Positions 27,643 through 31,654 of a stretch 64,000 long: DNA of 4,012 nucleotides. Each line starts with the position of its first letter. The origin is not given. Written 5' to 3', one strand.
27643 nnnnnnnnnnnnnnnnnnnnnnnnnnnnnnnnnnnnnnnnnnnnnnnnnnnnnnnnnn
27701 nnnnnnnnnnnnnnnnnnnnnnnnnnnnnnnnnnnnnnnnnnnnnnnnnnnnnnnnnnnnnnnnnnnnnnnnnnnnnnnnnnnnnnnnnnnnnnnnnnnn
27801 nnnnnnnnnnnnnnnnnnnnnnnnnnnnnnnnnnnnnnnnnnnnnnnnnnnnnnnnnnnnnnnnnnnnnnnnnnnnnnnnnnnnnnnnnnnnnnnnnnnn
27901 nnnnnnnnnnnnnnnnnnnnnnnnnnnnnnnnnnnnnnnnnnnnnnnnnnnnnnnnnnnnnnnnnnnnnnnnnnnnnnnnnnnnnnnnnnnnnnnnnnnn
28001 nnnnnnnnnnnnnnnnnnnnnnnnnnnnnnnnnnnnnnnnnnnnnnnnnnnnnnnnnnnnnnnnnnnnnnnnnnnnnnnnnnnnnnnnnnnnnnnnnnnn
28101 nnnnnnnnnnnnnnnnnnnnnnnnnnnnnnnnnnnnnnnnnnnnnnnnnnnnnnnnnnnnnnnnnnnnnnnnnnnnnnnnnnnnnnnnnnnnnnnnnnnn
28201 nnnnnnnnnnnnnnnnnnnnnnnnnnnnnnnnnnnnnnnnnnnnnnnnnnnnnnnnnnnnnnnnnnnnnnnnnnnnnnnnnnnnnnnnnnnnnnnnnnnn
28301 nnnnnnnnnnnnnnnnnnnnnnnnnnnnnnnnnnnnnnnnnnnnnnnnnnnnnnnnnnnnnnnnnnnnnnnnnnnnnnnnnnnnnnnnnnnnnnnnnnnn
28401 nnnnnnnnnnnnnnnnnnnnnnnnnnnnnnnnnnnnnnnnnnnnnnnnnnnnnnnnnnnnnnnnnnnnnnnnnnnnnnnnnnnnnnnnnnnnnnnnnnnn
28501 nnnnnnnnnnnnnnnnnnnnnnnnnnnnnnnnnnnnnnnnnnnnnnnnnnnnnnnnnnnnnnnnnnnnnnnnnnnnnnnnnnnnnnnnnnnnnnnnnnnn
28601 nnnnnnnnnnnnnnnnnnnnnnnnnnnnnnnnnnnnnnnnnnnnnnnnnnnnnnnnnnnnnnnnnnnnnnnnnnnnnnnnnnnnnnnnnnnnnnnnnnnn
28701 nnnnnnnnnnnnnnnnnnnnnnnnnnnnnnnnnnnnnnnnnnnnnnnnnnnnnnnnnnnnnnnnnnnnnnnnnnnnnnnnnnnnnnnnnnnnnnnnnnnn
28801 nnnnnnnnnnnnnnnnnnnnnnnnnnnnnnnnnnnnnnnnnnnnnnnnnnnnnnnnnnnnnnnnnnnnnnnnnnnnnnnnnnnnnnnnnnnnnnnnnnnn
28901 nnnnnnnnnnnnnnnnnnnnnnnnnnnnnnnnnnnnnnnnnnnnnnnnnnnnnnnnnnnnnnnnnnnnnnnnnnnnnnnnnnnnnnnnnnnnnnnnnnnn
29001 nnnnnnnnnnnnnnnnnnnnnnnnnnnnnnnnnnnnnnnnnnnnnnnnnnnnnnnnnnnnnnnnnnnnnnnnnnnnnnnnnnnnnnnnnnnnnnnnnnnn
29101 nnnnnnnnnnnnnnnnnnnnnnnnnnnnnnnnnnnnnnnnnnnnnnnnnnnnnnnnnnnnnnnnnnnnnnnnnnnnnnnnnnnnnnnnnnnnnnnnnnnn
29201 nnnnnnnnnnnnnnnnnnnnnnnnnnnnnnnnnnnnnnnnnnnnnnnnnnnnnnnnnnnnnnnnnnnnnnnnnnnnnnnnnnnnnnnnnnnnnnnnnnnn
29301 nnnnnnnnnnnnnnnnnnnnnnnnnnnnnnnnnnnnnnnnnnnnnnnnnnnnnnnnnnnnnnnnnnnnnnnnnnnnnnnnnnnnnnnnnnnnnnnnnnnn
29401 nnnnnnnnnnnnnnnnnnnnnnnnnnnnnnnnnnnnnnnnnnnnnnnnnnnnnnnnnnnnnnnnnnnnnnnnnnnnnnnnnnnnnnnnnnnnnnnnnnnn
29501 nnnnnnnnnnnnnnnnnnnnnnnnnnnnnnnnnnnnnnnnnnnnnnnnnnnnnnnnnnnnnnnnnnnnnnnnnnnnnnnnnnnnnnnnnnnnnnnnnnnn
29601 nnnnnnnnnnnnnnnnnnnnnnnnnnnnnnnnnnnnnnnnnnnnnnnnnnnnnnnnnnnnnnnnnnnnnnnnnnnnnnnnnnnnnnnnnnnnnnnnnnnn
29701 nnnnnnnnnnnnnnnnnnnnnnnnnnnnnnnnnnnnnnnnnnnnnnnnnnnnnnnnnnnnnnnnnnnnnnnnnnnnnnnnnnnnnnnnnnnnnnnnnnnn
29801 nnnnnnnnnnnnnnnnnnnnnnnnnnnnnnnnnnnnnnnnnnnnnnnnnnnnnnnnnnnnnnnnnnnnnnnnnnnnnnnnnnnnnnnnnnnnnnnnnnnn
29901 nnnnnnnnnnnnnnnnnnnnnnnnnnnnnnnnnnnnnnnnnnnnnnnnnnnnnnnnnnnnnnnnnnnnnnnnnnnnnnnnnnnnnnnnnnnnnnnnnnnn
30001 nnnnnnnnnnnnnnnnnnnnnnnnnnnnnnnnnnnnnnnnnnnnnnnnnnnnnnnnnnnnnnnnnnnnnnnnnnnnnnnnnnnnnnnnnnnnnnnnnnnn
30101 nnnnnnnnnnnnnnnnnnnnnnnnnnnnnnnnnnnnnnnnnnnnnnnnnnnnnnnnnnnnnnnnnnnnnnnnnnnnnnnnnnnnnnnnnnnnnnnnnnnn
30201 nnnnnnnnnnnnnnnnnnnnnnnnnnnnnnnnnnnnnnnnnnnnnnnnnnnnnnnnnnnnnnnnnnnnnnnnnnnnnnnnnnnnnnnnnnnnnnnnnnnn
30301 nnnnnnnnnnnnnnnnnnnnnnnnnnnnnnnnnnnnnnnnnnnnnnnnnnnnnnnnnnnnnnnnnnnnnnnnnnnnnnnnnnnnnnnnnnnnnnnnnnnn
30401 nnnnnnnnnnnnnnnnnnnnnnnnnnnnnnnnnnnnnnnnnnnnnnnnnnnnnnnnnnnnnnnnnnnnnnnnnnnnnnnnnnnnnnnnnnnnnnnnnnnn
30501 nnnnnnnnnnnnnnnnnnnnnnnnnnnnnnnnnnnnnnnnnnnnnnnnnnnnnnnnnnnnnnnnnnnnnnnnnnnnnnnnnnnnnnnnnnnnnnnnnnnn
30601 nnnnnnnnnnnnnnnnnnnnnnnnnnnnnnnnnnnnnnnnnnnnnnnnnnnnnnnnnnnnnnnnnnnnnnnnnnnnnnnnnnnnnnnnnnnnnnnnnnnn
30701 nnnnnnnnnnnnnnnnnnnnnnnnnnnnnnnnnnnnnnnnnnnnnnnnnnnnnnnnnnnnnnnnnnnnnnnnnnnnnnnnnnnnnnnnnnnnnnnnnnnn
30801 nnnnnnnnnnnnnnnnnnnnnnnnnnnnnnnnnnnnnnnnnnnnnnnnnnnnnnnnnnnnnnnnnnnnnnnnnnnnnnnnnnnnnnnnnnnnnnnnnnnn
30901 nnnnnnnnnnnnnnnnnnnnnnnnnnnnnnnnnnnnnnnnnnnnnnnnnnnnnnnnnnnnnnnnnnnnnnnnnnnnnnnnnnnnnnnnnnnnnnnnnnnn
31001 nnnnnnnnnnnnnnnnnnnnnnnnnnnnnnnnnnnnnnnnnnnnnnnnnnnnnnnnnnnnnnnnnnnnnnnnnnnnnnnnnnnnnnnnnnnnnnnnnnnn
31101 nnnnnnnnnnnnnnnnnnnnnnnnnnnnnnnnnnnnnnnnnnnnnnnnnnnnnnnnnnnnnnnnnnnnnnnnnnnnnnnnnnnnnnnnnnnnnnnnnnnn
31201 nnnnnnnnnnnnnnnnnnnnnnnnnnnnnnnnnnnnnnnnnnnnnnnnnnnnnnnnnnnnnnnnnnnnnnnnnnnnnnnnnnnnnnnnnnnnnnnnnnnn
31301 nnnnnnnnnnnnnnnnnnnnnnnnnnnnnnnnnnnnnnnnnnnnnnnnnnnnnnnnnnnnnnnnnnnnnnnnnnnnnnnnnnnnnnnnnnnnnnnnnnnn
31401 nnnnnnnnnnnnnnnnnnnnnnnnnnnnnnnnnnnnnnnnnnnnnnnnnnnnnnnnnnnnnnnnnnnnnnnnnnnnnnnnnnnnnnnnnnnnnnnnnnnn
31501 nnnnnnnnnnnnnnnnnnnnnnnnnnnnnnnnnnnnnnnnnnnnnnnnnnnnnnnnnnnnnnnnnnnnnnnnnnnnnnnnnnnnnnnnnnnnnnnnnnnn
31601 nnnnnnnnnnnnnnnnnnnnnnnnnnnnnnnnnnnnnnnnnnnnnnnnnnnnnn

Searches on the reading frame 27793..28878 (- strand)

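Call 9: search_protein_families(library=pfam, proteins=[window:27793-28878:-], max_evalue=0.001)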
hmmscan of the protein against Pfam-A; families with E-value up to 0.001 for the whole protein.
window:27793-28878:- (361 aa): 1 family
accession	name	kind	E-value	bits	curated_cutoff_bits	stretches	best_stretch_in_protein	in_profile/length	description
PF01636.29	APH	-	3.7e-08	33.9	23.2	1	89-304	37-234/239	Phosphotransferase enzyme family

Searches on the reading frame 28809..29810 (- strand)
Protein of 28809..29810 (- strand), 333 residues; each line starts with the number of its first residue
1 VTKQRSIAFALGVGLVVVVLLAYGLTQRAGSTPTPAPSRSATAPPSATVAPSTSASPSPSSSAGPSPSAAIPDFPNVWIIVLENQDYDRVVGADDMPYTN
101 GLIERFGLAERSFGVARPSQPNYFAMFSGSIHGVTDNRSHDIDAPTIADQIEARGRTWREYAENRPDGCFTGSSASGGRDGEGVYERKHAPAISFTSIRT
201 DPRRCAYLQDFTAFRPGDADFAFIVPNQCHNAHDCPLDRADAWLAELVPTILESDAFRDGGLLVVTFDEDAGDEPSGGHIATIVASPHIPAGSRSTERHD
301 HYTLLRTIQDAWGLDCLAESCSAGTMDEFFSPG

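Call 9: search_protein_families(library=pfam, proteins=[window:28809-29810:-], max_evalue=0.001)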
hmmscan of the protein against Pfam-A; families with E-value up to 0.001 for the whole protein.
window:28809-29810:- (333 aa): 1 family
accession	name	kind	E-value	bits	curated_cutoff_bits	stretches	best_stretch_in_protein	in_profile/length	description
PF04185.19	Phosphoesterase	-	9.7e-25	87.9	23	1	94-314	105-355/356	Phosphoesterase family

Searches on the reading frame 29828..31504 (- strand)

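Call 9: search_protein_families(library=pfam, proteins=[window:29828-31504:-], max_evalue=0.001)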
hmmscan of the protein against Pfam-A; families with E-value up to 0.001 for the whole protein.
window:29828-31504:- (558 aa): 5 families
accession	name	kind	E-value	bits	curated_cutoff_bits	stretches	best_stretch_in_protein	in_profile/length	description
PF05872.18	HerA_C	-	1.1e-184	615.2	22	1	35-558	11-502/502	Helicase HerA-like C-terminal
PF01935.23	DUF87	-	1.1e-07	32.7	23.2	1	29-165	4-125/220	Helicase HerA, central domain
PF13401.12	AAA_22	-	0.00013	22.7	27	0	46-81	6-41/130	AAA domain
PF10412.15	TrwB_AAD_bind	-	0.0008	18.8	20.5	0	37-85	7-55/387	Type IV secretion-system coupling protein DNA-binding domain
PF01580.24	FtsK_SpoIIIE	-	0.00097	19.1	24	0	46-65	40-59/221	FtsK/SpoIIIE family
